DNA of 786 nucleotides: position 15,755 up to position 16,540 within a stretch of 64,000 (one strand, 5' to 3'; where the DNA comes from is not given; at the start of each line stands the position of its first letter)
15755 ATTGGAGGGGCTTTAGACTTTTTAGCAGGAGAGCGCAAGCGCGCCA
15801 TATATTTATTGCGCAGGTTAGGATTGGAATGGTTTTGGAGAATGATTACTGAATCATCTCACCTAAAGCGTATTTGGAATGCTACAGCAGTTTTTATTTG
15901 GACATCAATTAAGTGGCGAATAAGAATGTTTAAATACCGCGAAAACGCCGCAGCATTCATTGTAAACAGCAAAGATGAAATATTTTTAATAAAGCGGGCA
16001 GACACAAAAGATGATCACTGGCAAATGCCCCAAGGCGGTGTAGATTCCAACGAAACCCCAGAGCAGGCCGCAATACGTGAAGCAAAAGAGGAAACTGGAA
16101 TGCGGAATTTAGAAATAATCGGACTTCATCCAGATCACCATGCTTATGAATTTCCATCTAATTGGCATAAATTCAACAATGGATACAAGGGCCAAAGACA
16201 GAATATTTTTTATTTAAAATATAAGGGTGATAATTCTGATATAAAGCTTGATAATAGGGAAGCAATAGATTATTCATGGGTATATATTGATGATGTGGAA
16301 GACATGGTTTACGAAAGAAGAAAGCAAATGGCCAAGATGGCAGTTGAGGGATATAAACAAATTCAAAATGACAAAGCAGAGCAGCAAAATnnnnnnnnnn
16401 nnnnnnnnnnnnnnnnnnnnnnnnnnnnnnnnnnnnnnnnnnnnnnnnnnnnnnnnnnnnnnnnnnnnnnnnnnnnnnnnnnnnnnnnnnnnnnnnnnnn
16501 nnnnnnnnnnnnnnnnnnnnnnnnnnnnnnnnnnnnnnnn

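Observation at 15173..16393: In-frame fusion of a WecG/TagA-family glycosyltransferase with a Nudix hydrolase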

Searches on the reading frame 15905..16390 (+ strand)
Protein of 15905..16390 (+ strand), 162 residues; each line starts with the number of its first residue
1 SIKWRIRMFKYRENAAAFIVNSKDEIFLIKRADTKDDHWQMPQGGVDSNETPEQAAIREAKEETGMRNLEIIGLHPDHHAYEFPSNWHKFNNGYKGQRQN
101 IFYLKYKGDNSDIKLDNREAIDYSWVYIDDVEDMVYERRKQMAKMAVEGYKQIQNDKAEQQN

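Call 7: search_solved_structures(query=window:15905-16390:+, max_evalue=0.001, show_alignments=3)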
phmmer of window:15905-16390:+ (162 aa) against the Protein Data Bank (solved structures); distinct sequences matched with E-value up to 0.001: 41.
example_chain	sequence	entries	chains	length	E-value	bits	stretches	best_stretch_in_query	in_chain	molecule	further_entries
1f3y_A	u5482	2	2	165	1.2e-20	77.4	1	11-145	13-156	DIADENOSINE 5',5'''-P1,P4-TETRAPHOSPHATE HYDROLASE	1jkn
4s2v_A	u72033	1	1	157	1.8e-07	34.6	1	11-123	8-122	RNA pyrophosphohydrolase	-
6d1q_B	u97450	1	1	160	1.8e-07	34.6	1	11-123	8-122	RNA pyrophosphohydrolase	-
6d1v_B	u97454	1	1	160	1.8e-07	34.6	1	11-123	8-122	RNA pyrophosphohydrolase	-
4s2w_A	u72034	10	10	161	1.9e-07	34.5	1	11-123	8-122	RNA pyrophosphohydrolase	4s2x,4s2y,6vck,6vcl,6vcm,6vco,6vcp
6vcn_A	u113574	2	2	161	1.9e-07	34.5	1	11-123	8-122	RNA pyrophosphohydrolase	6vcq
2kdv_A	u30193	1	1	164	1.9e-07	34.5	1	11-123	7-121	RNA pyrophosphohydrolase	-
6d13_B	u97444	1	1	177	2.2e-07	34.3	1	11-123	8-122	RNA pyrophosphohydrolase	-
5ygu_B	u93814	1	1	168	2.7e-07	34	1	11-123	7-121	RNA pyrophosphohydrolase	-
1kt9_A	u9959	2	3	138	1e-06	32.1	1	27-131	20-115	Diadenosine Tetraphosphate Hydrolase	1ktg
2kdw_A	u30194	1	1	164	1.3e-06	31.7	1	11-123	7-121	RNA pyrophosphohydrolase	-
7syc_A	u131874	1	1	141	2.4e-06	30.9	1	13-85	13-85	7,8-dihydro-8-oxoguanine-triphosphatase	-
1mut_A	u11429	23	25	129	5.6e-06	29.7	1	14-85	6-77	NUCLEOSIDE TRIPHOSPHATE PYROPHOSPHOHYDROLASE | Mutator mutT protein | 7,8-dihydro-8-oxoguanine-triphosphatase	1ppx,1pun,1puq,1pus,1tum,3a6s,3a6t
3i7u_A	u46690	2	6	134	7.4e-06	29.3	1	15-74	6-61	AP4A hydrolase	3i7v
4v14_A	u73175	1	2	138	8e-06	29.2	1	16-70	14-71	MUTATOR MUTT PROTEIN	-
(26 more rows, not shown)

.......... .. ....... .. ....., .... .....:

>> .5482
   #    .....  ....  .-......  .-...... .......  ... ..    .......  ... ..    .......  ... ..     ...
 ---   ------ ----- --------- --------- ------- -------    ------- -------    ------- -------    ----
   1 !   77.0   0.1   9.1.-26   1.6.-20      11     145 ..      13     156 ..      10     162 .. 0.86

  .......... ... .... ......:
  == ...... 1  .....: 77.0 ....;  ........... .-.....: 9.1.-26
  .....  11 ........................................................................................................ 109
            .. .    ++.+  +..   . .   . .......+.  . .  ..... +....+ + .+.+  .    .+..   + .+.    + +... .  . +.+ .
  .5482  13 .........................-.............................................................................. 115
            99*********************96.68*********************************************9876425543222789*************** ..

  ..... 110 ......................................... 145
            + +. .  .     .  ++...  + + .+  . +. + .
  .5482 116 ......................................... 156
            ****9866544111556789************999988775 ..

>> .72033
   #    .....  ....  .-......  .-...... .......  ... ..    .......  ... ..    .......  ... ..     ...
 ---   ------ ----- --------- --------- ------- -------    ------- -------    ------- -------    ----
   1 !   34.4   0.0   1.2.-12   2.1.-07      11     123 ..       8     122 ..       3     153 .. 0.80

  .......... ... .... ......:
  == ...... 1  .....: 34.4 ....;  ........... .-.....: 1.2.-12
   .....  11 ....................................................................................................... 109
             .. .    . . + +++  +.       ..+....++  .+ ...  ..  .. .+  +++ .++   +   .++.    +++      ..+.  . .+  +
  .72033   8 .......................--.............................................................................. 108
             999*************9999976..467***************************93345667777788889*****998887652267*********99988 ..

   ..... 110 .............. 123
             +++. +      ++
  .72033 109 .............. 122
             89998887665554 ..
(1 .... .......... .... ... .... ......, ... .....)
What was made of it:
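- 15926..16372 (+): Nudix domain (aa 252-400), RppH/NudH/Ap4A-hydrolase type. Call 7: lupin Ap4A hydrolase 1F3Y at 77 bits, E. coli RppH at 34 bits.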

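Call 30: search_protein_representatives(protein=window:15905-16390:+)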
Query: 162 residues. Proteins with E-value up to 0.001 (for the whole library): 6486; up to 1e-10: 874; up to 1e-30: 3. The best 150 are listed.
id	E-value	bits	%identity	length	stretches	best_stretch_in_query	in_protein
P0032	2.3e-47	177.3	52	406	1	2-156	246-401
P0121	2.2e-45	170.9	63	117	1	41-155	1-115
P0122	1.7e-33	132.2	44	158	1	8-153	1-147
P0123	4.4e-30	121.1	44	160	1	3-150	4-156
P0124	1.5e-28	116.1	39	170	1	10-153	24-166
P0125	2.0e-28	115.7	32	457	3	10-146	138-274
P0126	2.8e-28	115.2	34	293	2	8-140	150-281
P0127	4.1e-28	114.7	40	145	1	10-147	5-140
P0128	8.9e-28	113.6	41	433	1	2-148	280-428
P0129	2.1e-27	112.4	40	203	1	2-151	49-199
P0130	5.4e-27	111.1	42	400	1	2-156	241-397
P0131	2.3e-26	109.0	39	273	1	2-151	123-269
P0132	2.6e-26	108.9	42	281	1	2-145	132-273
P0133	4.0e-26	108.3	39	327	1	9-152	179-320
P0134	5.7e-26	107.8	39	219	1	10-153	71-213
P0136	4.2e-25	104.9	43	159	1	10-156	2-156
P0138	8.6e-25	103.9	42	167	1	4-148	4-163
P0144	7.0e-23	97.7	42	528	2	24-150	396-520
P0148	1.6e-22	96.5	43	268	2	24-148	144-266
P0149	4.0e-22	95.3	38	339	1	7-152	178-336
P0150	5.1e-22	94.9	40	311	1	25-147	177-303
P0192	7.6e-19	84.6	31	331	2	9-156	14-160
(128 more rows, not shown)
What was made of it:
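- Tried and rejected: 'Standalone' close relatives of the Nudix domain (call 30).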

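Call 31: search_protein_families(library=pfam, proteins=[P0125, P0126, P0131, P0132, P0133, P0144, P0148, P0149, P0150, P0192], max_evalue=0.001)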
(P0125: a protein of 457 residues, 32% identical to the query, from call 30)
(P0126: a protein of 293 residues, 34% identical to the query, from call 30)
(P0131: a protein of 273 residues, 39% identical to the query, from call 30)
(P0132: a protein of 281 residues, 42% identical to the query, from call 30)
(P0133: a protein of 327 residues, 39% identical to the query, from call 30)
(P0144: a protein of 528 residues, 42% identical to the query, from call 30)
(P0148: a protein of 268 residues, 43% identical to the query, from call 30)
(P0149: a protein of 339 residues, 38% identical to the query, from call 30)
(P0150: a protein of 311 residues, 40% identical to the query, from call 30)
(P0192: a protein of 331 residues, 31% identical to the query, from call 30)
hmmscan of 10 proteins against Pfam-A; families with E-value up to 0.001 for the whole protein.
P0125 (457 aa): 3 families
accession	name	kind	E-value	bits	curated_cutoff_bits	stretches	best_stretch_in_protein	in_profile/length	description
PF00293.34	NUDIX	-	1.5e-54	184.1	21.1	3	2-125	2-132/134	NUDIX domain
PF22327.2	Nudt16-like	-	4.3e-05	24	27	0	17-66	24-70/161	U8 snoRNA-decapping enzyme-like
PF14815.12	NUDIX_4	-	0.00018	21.7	35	0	8-114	3-100/113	NUDIX domain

P0126 (293 aa): 5 families
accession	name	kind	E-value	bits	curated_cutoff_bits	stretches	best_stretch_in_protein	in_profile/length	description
PF00293.34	NUDIX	-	1.6e-40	138.6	21.1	2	1-137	1-127/134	NUDIX domain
PF14815.12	NUDIX_4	-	2.4e-12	47.1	35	1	6-70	1-66/113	NUDIX domain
PF22327.2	Nudt16-like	-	2.5e-06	28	27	0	182-215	37-71/161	U8 snoRNA-decapping enzyme-like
PF18167.6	Sa_NUDIX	-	0.00024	21.5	25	0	13-60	14-61/199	SMODS-associated NUDIX domain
PF13869.12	NUDIX_2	-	0.00045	20.1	27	0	146-209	38-99/188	Nucleotide hydrolase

P0131 (273 aa): 2 families
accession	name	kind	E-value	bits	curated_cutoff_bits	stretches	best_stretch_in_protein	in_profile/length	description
PF03808.19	Glyco_tran_WecG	-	7.2e-24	84.9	27.4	1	33-112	91-168/168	Glycosyl transferase WecG/TagA/CpsF family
PF00293.34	NUDIX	-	6.6e-21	75.2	21.1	1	132-253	2-120/134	NUDIX domain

P0132 (281 aa): 3 families
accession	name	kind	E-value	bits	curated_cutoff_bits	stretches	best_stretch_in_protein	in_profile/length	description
PF03808.19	Glyco_tran_WecG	-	5.1e-33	114.7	27.4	1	36-120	84-167/168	Glycosyl transferase WecG/TagA/CpsF family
PF00293.34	NUDIX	-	5.4e-21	75.4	21.1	1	146-267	5-126/134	NUDIX domain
PF14815.12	NUDIX_4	-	3.1e-06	27.4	35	1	146-265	1-104/113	NUDIX domain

P0133 (327 aa): 2 families
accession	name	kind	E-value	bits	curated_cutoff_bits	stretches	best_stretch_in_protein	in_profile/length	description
PF00293.34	NUDIX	-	1.7e-20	73.8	21.1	1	180-301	1-121/134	NUDIX domain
PF02834.22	LigT_PEase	-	1.8e-12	47.7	23.3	1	15-88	13-86/87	LigT like Phosphoesterase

P0144 (528 aa): 2 families
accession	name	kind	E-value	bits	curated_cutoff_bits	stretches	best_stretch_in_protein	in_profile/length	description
PF03808.19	Glyco_tran_WecG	-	5.5e-53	179.7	27.4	2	228-326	72-167/168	Glycosyl transferase WecG/TagA/CpsF family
PF00293.34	NUDIX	-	2.4e-18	66.9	21.1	1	396-511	15-129/134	NUDIX domain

P0148 (268 aa): 2 families
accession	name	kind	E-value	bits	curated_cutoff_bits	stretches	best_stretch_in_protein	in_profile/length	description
PF03808.19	Glyco_tran_WecG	-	3e-24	86.2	27.4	1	2-70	101-168/168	Glycosyl transferase WecG/TagA/CpsF family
PF00293.34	NUDIX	-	4.2e-18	66.1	21.1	1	141-261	14-130/134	NUDIX domain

P0149 (339 aa): 2 families
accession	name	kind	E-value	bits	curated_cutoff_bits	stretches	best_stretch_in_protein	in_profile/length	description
PF03808.19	Glyco_tran_WecG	-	2e-45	155.1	27.4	1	10-161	13-167/168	Glycosyl transferase WecG/TagA/CpsF family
PF00293.34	NUDIX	-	7e-21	75.1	21.1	1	183-325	2-126/134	NUDIX domain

P0150 (311 aa): 2 families
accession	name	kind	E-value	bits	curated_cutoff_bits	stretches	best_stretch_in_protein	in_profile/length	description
PF03808.19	Glyco_tran_WecG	-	2.5e-35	122.2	27.4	1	2-127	39-167/168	Glycosyl transferase WecG/TagA/CpsF family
PF00293.34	NUDIX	-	2.4e-19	70.1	21.1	1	149-295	2-127/134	NUDIX domain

P0192 (331 aa): 3 families
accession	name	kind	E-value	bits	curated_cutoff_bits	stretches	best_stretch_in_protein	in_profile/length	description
PF00293.34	NUDIX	-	8.3e-38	129.9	21.1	2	16-136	2-119/134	NUDIX domain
PF14815.12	NUDIX_4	-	7.6e-08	32.6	35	0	22-83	3-63/113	NUDIX domain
PF22327.2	Nudt16-like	-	2.6e-07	31.2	27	0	16-74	8-67/161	U8 snoRNA-decapping enzyme-like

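Call 32: list_cluster_members(proteins=[P0122, P0123, P0124, P0127, P0129, P0136, P0138, P0133, P0131, P0125])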
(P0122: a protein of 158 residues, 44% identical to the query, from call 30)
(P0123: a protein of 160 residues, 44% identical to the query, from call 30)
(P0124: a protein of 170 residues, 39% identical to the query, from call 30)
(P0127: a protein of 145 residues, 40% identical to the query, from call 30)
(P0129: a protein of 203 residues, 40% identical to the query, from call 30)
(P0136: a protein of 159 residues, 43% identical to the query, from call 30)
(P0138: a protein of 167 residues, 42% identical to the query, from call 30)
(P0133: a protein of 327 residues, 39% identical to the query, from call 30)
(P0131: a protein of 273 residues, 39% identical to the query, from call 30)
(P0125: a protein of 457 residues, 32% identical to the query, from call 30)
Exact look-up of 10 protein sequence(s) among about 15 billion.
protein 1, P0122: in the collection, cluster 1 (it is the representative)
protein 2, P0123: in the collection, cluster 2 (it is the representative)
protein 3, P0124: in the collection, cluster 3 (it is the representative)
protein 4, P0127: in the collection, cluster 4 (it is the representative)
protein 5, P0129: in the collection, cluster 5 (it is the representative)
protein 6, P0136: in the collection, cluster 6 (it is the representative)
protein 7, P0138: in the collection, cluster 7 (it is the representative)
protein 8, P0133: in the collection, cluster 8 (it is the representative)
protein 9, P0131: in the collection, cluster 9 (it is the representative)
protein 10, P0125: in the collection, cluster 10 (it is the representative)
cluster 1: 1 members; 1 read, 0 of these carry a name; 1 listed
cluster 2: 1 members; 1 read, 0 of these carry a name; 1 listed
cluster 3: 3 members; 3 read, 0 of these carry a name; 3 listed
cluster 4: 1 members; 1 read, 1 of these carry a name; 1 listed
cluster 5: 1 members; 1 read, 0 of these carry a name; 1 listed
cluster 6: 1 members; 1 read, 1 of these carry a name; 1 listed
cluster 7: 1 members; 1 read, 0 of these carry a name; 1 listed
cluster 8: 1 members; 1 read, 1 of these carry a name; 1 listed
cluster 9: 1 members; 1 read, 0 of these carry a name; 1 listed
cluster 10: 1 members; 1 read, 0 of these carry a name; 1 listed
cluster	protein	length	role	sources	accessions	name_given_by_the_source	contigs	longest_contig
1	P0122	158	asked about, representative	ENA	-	-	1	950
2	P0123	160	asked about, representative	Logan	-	-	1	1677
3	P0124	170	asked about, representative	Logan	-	-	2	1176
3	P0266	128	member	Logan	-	-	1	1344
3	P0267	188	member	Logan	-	-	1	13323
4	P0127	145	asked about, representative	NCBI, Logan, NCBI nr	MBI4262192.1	NUDIX domain-containing protein [Candidatus Uhrbacteria bacterium]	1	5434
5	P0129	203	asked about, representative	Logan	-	-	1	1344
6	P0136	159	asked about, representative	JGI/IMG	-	putative (di)nucleoside polyphosphate hydrolase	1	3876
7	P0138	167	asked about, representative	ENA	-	-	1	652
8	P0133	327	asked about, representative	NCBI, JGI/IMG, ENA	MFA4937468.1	MAG: RNA 2',3'-cyclic phosphodiesterase [Patescibacteria group bacterium]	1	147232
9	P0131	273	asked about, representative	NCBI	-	-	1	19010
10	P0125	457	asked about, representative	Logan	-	-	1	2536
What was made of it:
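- Tried and rejected: Several of them (P0122, P0123, P0124, P0138) come from contigs of 650-1700 bp (call 32) and may be truncated fusions.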

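Call 34: find_homologous_proteins(query=P0133, max_evalue=1e-10)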
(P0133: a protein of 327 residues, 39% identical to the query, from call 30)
Query P0133 (327 aa): 33 proteins with E <= 1e-10 among 4360 candidates.
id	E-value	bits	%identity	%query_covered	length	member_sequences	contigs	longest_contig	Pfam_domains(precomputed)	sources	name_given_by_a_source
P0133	3.8e-212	721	100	100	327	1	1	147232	PF02834.23,PF00293.35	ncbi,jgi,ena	ncbi:MAG: RNA 2',3'-cyclic phosphodiesterase [Patescibacteria group bacterium]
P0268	1.2e-123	430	61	99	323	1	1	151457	PF02834.23,PF00293.35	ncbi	ncbi:MAG: RNA 2',3'-cyclic phosphodiesterase [Patescibacteria group bacterium]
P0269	5.7e-116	405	59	99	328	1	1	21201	PF02834.23,PF00293.35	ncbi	-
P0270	4.4e-108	379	55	98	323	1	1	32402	PF02834.23,PF00293.35,PF13563.13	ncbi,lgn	ncbi:MAG: RNA 2',3'-cyclic phosphodiesterase [Patescibacteria group bacterium]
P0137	8.9e-92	326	51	99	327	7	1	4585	PF02834.23,PF00293.35,PF13563.13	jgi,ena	-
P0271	4.9e-88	313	49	99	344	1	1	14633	PF02834.23,PF00293.35,PF13563.13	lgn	-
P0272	8.5e-58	214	39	91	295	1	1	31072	PF10469.16,PF02834.23,PF00293.35,PF13563.13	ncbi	-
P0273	4.0e-47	179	36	98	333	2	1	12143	PF02834.23,PF00293.35,PF13563.13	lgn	-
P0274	2.0e-40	157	36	98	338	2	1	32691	PF02834.23,PF00293.35,PF13563.13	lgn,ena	-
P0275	1.0e-16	79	38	44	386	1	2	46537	PF03808.20,PF00293.35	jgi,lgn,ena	jgi:N-acetylglucosaminyldiphosphoundecaprenol N-acetyl-beta-D-mannosaminyltransferase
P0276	3.9e-16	77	36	44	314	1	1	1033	PF03808.20,PF00293.35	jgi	jgi:exopolysaccharide biosynthesis WecB/TagA/CpsF family protein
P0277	5.8e-16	77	33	45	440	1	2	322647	PF03808.20,PF00293.35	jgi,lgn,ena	-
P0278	4.7e-15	74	41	40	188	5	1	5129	PF00293.35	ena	-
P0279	6.8e-14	70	31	64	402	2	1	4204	PF03808.20,PF00293.35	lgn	-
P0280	9.0e-14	70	33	38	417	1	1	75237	PF03808.20,PF00293.35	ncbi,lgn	-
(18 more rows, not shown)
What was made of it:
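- Closest known: LigT-Nudix fusions of Patescibacteria. Different: It is a small family: 9 clusters at 90% identity (call 34).
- The alternative fusion partner, LigT, is an RNA 2',3'-cyclic phosphodiesterase family (calls 31, 34), which points to RNA-end chemistry.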

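Call 35: find_encoding_contigs(protein=P0133, flank=7000, max_places=1)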
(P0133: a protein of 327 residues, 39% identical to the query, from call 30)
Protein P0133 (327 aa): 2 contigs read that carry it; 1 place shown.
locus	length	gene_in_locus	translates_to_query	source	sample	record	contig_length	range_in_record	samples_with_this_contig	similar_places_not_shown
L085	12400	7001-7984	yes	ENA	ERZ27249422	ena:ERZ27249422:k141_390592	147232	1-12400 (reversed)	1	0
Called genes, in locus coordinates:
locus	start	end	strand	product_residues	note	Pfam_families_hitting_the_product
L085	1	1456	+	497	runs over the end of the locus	PF13632:Glyco_trans_2_3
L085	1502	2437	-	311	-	PF00551:Formyl_trans_N, PF02911:Formyl_trans_C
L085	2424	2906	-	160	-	PF01327:Pep_deformylase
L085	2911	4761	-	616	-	PF17764:PriA_3primeBD, PF18319:Zn_ribbon_PriA (faint)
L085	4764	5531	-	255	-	-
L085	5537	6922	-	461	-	-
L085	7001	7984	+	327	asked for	PF02834:LigT_PEase, PF00293:NUDIX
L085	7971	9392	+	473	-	PF00749:tRNA-synt_1c, PF19269:Anticodon_2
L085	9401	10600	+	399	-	PF24161:CCDC39 (faint), PF01551:Peptidase_M23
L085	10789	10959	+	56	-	-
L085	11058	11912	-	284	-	-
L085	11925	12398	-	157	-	?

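Call 36: find_encoding_contigs(protein=P0274, flank=7000, max_places=1)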
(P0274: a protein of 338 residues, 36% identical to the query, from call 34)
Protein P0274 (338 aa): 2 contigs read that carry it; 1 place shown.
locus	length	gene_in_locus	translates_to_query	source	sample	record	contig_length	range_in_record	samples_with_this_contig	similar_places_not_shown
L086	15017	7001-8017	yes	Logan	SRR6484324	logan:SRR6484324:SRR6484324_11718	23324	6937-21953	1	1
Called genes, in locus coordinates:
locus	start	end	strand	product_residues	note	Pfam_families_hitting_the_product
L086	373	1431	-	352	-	PF09587:PGA_cap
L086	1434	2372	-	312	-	PF00551:Formyl_trans_N, PF02911:Formyl_trans_C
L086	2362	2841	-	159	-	PF01327:Pep_deformylase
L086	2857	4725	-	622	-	PF17764:PriA_3primeBD, PF18074:PriA_C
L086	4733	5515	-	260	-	PF02900:LigB (weak)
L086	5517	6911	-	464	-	-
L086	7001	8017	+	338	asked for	PF02834:LigT_PEase, PF13563:2_5_RNA_ligase2 (faint), PF00293:NUDIX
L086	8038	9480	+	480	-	PF00749:tRNA-synt_1c, PF19269:Anticodon_2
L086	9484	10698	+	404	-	PF01551:Peptidase_M23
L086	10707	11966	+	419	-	PF01566:Nramp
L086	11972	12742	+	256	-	PF19927:DUF6390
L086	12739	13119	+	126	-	-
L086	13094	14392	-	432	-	PF00374:NiFeSe_Hases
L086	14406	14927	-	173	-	PF01058:Oxidored_q6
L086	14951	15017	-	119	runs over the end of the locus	-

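Call 37: find_encoding_contigs(protein=P0272, flank=7000, max_places=1)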
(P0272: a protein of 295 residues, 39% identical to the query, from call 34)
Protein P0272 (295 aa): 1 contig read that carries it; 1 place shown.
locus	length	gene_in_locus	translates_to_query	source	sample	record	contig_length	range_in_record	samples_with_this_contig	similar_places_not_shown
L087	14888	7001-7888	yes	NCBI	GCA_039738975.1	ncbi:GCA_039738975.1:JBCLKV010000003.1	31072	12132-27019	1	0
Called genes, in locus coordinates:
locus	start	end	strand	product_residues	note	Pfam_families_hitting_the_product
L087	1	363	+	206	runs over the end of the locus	-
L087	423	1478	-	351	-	PF09587:PGA_cap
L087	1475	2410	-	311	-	PF00551:Formyl_trans_N, PF02911:Formyl_trans_C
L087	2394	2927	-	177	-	PF01327:Pep_deformylase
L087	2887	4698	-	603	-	PF17764:PriA_3primeBD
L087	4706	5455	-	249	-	-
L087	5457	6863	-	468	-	-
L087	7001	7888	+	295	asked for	PF02834:LigT_PEase, PF10469:AKAP7_NLS (weak), PF13563:2_5_RNA_ligase2 (weak), PF00293:NUDIX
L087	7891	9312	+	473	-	PF00749:tRNA-synt_1c, PF19269:Anticodon_2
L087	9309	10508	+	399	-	PF01551:Peptidase_M23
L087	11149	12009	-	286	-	-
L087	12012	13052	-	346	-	PF01820:Dala_Dala_lig_N, PF02786:CPSase_L_D2, PF02222:ATP-grasp, PF07478:Dala_Dala_lig_C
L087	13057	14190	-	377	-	PF01168:Ala_racemase_N, PF00842:Ala_racemase_C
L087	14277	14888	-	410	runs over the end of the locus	PF02403:Seryl_tRNA_N, PF00587:tRNA-synt_2b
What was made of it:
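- Closest known: LigT-Nudix fusions of Patescibacteria. Same: It lies in exactly the same genomic slot upstream of gltX-M23 (calls 35-37).
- a LigT-Nudix fusion with no TagA in the locus (L085-L087; calls 35-37). The orthologous Nudix persists fused to LigT with no TagA in the locus (calls 35-37).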

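Call 40: find_homologous_proteins(query=P0127, max_evalue=1e-8)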
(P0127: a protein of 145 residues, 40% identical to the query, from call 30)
Query P0127 (145 aa): 27 proteins with E <= 1e-8 among 86 candidates.
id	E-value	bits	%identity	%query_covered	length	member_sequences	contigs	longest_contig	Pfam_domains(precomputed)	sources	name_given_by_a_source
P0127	3.8e-95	334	100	100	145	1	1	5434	PF00293.35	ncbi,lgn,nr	ncbi:NUDIX domain-containing protein [Candidatus Uhrbacteria bacterium]|nr:NUDIX domain-containing p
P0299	5.4e-79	281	84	100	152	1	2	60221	PF00293.35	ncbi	-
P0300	3.2e-77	275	85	97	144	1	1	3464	PF00293.35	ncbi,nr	ncbi:NUDIX domain-containing protein [Candidatus Uhrbacteria bacterium]|nr:NUDIX domain-containing p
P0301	7.1e-76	271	83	97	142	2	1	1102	PF00293.35,PF14815.13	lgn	-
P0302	2.5e-20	91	46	74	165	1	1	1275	PF22327.3,PF00293.35,PF14815.13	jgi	jgi:putative (di)nucleoside polyphosphate hydrolase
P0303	7.9e-20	89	39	95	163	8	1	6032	PF00293.35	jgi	-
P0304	3.4e-19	87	39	99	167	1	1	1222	PF00293.35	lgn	-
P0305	1.7e-18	85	45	81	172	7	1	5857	PF00293.35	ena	-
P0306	2.1e-18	85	45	78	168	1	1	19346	PF00293.35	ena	-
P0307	2.5e-18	84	46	78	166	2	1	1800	PF00293.35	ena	-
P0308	1.5e-17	82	45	78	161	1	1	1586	PF00293.35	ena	-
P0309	1.5e-17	82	45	78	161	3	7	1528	PF00293.35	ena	-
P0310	1.5e-17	82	41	81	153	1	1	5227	PF00293.35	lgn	-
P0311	1.5e-17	82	45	78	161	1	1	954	PF00293.35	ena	-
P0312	1.5e-17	82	45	78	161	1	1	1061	PF00293.35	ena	-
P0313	2.6e-17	81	41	99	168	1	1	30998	PF00293.35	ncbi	-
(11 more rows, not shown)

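Call 41: find_encoding_contigs(protein=P0299, flank=7000, max_places=2)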
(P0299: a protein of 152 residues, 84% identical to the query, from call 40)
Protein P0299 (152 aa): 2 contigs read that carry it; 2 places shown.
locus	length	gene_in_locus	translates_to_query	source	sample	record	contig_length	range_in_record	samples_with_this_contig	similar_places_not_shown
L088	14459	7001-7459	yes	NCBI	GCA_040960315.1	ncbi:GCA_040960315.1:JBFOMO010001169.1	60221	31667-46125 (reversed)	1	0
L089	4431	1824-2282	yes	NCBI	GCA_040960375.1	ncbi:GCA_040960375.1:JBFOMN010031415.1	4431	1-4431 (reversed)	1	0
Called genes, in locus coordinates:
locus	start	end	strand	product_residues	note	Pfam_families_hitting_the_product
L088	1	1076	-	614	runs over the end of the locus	PF17764:PriA_3primeBD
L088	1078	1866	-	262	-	PF02900:LigB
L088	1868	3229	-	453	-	-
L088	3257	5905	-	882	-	PF02861:Clp_N, PF23569:NBD_SMAX1, PF00004:AAA, PF17871:AAA_lid_9, PF07724:AAA_2, PF00004:AAA, PF07728:AAA_5, PF10431:ClpB_D2-small, +9 more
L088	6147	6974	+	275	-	PF03808:Glyco_tran_WecG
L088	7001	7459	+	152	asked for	PF00293:NUDIX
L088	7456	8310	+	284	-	PF01978:TrmB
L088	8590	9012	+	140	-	-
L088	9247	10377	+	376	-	PF13433:Peripla_BP_5, PF13458:Peripla_BP_6, PF01094:ANF_receptor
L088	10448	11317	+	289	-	PF02653:BPD_transp_2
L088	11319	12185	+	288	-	PF02653:BPD_transp_2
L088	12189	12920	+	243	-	PF02463:SMC_N, PF13476:AAA_23 (weak), PF00005:ABC_tran, PF13555:AAA_29 (faint), PF13304:AAA_21 (faint), PF12399:BCA_ABC_TP_C (faint)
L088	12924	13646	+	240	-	PF02463:SMC_N (faint), PF00005:ABC_tran, PF13401:AAA_22 (weak), PF13304:AAA_21 (weak)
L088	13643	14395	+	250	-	PF07963:N_methyl, PF13385:Laminin_G_3, PF02210:Laminin_G_2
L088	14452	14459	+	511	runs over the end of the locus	PF00749:tRNA-synt_1c, PF19269:Anticodon_2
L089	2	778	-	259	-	?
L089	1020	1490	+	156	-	PF03808:Glyco_tran_WecG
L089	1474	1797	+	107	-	PF03808:Glyco_tran_WecG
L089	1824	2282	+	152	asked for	PF00293:NUDIX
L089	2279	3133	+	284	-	PF01978:TrmB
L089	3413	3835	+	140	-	-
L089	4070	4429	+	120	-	?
